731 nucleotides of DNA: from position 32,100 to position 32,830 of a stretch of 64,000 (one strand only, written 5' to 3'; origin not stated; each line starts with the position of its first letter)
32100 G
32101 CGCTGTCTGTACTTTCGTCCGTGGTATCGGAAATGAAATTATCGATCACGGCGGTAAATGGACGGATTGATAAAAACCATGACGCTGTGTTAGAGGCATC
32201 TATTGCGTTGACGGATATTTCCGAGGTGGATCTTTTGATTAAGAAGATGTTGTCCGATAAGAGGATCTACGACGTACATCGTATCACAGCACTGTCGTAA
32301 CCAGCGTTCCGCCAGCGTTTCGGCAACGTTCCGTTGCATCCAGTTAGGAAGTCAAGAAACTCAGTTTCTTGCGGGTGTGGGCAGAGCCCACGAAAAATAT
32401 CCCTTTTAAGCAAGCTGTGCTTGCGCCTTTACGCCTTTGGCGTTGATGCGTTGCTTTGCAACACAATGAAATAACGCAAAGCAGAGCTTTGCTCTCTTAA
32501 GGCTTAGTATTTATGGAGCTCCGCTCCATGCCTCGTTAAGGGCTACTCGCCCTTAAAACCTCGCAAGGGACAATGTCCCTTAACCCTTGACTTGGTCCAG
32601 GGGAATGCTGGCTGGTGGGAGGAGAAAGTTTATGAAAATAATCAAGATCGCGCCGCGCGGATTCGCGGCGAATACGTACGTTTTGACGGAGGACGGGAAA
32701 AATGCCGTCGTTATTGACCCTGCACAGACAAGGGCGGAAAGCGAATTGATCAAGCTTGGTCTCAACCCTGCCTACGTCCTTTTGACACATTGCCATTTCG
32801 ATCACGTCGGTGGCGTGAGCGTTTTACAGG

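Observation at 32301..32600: Modular hairpin-array intergenic repeat family (BOX/BIME-like), always sense-oriented and starting at the base after a stop codon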

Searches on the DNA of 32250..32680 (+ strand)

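Call 10: search_rna_families(source=window, start=32250, end=32680, threshold=evalue, max_evalue=10)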
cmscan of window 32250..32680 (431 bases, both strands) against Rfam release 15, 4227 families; matches with E-value up to 10: 3.
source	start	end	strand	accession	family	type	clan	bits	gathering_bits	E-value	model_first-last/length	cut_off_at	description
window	32451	32484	-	RF03566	mir-4875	Gene; miRNA;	-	17.2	90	1.2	19-53/73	no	mir-4875 microRNA precursor family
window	32442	32493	+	RF00245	mir-19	Gene; miRNA;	CL00110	15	50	5.2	1-79/79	no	mir-19 microRNA precursor family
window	32539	32554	+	RF01716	PhotoRC-I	Cis-reg;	-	9.7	45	9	5-21/44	no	PhotoRC-I RNA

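Call 47: search_dna_similar(query=window:32298-32631:+, collection=plasmids, mode=distant, max_evalue=0.01)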
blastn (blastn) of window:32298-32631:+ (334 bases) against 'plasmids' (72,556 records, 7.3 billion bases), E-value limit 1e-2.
No match.

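Call 48: search_dna_similar(query=window:32298-32631:+, collection=phages, mode=distant, max_evalue=0.01)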
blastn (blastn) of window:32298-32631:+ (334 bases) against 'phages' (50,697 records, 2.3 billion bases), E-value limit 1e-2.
No match.
